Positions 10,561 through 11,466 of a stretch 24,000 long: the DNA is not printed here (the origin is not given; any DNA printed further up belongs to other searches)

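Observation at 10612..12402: Lower-GC two-gene module (unknown 202-aa protein + XRE-ImmA/IrrE peptidase fusion) wedged between thyA and folA-dinB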

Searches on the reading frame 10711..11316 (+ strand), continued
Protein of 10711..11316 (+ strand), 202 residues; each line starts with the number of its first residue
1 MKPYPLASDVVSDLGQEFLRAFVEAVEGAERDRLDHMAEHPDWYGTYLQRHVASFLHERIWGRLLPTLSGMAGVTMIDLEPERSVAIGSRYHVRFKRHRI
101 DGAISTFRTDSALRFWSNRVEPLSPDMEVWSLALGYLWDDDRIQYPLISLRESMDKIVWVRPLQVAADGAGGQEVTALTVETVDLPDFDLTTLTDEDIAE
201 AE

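Call 80: get_annotated_region(hit=H8, flank=5000)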
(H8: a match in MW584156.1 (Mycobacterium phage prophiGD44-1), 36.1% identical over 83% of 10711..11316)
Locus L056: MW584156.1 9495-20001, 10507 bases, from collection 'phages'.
description: Mycobacterium phage prophiGD44-1, complete genome.
organism: Mycobacterium phage prophiGD44-1 (NCBI taxid 2813265)
taxonomy: Viruses; Duplodnaviria; Heunggongvirae; Uroviricota; Caudoviricetes
host: Mycobacterium abscessus GD44; source: -; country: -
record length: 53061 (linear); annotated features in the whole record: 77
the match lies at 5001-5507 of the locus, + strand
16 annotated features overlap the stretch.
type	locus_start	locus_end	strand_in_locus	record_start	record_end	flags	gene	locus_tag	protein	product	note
CDS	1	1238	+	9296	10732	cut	19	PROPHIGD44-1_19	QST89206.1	DNA methylase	-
CDS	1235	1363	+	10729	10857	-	20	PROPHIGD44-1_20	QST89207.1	hypothetical protein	-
CDS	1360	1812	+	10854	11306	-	21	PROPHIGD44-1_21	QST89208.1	acetyltransferase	-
CDS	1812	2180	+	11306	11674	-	22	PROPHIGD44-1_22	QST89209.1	HNH endonuclease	-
CDS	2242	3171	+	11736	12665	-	23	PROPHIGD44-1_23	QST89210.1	RepA-like replication initiator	-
CDS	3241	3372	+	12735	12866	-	24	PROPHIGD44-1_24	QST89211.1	hypothetical protein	-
CDS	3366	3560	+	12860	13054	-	25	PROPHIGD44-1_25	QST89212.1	hypothetical protein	-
CDS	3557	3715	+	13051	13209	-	26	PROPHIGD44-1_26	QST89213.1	hypothetical protein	-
CDS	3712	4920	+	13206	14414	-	27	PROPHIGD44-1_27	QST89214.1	helix-turn-helix DNA binding domain protein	-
CDS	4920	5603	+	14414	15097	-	28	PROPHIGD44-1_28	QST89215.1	hypothetical protein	-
CDS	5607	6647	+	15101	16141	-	29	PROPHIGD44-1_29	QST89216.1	MerR-like helix-turn-helix DNA binding protein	-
CDS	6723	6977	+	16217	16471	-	30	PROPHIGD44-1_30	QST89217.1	hypothetical protein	-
CDS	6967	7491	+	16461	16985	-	31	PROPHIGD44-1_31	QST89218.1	hypothetical protein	-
CDS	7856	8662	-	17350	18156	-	32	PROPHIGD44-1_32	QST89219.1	hypothetical protein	-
CDS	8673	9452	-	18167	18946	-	33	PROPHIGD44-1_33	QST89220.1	hypothetical protein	-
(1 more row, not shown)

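Call 81: get_annotated_region(hit=H10, flank=5000)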
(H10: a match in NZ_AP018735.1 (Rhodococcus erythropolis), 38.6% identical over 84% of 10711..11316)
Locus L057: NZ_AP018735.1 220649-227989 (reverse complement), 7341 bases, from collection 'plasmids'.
description: Rhodococcus erythropolis strain JCM 2895 plasmid pR09L01
organism: Rhodococcus erythropolis (NCBI taxid 1833)
taxonomy: Bacteria; Actinomycetota; Actinomycetes; Mycobacteriales; Nocardiaceae; Rhodococcus; Rhodococcus erythropolis
host: -; source: -; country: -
typing (MOB-suite, as given by PLSDB): mobilizable; relaxase MOBP
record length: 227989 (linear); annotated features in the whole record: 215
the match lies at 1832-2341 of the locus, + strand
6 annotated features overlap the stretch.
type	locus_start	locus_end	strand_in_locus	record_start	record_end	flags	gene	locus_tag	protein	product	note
CDS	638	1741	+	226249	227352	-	-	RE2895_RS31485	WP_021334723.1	hypothetical protein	-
CDS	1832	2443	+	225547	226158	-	-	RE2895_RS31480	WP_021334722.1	hypothetical protein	-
CDS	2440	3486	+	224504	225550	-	-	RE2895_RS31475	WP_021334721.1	ImmA/IrrE family metallo-endopeptidase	-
CDS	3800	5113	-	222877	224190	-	-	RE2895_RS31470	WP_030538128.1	IS256 family transposase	-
CDS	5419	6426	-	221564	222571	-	-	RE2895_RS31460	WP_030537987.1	IS481 family transposase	-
CDS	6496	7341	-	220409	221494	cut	-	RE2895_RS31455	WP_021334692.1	AAA family ATPase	-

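Call 85: search_protein_families(library=pfam, alignment_id=A2, max_evalue=5)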
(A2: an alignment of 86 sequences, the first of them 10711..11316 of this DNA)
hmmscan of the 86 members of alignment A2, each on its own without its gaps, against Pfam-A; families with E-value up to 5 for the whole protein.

A. member 1, window:10711-11316:+ (202 aa): 0 families

B. families by the number of members that match (of 86 scanned): 21 families
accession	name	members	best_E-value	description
PF18993.5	Rv0078B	4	0.0072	Rv0078B-related antitoxin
PF21830.1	DUF6890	2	0.12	Family of unknown function (DUF6890)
PF24084.1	DUF7369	1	0.0042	Domain of unknown function (DUF7369)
PF21214.3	SelB_WH_2nd_bact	1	0.0069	Selenocysteine-specific elongation factor, winged helix domain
PF18318.6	Gln-synt_C-ter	1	0.024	Glutamine synthetase C-terminal domain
PF20895.2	PsV_CP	1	0.033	PsV, capsid protein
PF12713.12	DUF3806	1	0.068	Domain of unknown function (DUF3806)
PF11941.14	DUF3459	1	0.076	Domain of unknown function (DUF3459)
PF17918.6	TetR_C_15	1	0.077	Tetracyclin repressor-like, C-terminal domain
PF22039.1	HUTI_composite_bact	1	0.096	Imidazolonepropionase-like composite domain, bacteria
PF02012.26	BNR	1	0.12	BNR/Asp-box repeat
PF08547.18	CIA30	1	0.13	Complex I intermediate-associated protein 30 (CIA30)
PF07087.16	DUF1353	1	0.15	Protein of unknown function (DUF1353)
PF23988.1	DUF7309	1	0.15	Domain of unknown function (DUF7309)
PF00430.23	ATP-synt_B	1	0.16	ATP synthase B/B' CF(0)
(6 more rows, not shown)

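Call 90: search_protein_families(library=padloc, proteins=[L055:5001-5618:+, L055:5621-6664:+], max_evalue=0.01)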
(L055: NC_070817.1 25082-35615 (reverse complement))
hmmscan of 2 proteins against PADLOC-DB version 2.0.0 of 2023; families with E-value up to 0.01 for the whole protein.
L055:5001-5618:+ (206 aa): 0 families

L055:5621-6664:+ (348 aa): 21 families
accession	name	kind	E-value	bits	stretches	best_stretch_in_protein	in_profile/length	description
PDLC03951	RmrA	-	2.4e-59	199.3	1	10-336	15-354/400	-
PDLC03949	RmrA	-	2.5e-56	189.1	1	9-325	8-320/363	-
PDLC03948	RmrA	-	1.8e-54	183.1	1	8-324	13-346/397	-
PDLC03947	RmrA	-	1.4e-52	176.8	1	6-322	14-345/383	-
PDLC03954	RmrA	-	1.8e-52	176.6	1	10-332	17-355/380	-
PDLC03952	RmrA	-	1.9e-51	173.2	1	8-324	27-361/395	-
PDLC03955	RmrA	-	5.3e-48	162.1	1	9-328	26-347/371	-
PDLC03944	RmrA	-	2.3e-44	150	1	10-323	13-339/384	-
PDLC03956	RmrA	-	9.7e-42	141.4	1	8-322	13-341/399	-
PDLC03953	RmrA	-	6.8e-41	138.7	1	4-308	6-322/373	-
PDLC03945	RmrA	-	5.6e-40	135.7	1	5-319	4-345/394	-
PDLC03946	RmrA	-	3.8e-38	129.1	1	9-293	8-293/357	-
PDLC03943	RmrA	-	2.7e-32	110.3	1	11-324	10-329/370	-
PDLC03950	RmrA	-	1.7e-28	97.7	1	11-322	10-331/369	-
PDLC04141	capP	-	2.1e-16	58.2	1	152-269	31-155/242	capP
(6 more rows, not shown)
